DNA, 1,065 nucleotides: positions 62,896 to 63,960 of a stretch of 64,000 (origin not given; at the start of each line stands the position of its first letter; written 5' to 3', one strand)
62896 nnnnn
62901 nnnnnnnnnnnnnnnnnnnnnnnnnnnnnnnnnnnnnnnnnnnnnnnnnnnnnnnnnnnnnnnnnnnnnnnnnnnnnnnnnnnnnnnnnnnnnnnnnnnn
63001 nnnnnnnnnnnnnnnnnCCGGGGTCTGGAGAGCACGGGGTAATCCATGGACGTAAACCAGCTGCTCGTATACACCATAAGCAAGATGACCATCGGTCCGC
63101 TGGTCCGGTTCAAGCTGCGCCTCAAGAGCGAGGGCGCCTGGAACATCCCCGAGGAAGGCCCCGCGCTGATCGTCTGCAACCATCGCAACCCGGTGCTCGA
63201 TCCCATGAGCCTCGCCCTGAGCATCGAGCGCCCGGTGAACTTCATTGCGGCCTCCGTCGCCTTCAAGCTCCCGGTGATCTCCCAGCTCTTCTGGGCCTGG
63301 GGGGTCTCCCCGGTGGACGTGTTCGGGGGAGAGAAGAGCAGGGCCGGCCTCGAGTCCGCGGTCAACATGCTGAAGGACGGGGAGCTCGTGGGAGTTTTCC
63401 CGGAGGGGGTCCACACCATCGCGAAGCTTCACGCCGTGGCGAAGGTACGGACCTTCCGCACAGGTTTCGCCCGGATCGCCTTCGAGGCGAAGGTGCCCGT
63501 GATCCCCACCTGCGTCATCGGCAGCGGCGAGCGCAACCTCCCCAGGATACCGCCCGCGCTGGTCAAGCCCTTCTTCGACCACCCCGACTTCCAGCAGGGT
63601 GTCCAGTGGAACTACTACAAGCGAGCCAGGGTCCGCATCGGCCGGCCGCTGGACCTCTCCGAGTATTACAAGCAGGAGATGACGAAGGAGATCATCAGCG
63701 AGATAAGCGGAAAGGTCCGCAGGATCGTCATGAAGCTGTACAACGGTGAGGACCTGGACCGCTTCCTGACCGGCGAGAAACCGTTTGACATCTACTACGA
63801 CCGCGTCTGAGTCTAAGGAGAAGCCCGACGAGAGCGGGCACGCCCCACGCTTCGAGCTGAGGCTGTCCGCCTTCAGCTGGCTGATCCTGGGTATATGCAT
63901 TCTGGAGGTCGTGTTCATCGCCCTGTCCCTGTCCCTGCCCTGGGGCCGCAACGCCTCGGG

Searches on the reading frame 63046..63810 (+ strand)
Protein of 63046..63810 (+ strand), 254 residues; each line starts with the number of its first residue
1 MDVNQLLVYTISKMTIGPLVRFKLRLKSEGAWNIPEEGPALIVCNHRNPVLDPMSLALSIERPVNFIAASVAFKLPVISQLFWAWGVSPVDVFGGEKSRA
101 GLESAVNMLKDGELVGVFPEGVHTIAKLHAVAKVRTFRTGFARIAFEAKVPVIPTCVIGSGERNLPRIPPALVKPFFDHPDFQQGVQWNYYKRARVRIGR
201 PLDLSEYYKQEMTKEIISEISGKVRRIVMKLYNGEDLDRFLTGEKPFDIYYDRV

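Call 53: search_protein_families(library=pfam, proteins=[window:63046-63810:+], max_evalue=0.001)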
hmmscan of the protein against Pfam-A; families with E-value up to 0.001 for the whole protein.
window:63046-63810:+ (254 aa): 1 family
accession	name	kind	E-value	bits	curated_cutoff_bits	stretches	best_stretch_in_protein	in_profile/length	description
PF01553.26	Acyltransferase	-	8.8e-25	87.5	23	1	26-157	2-131/132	Acyltransferase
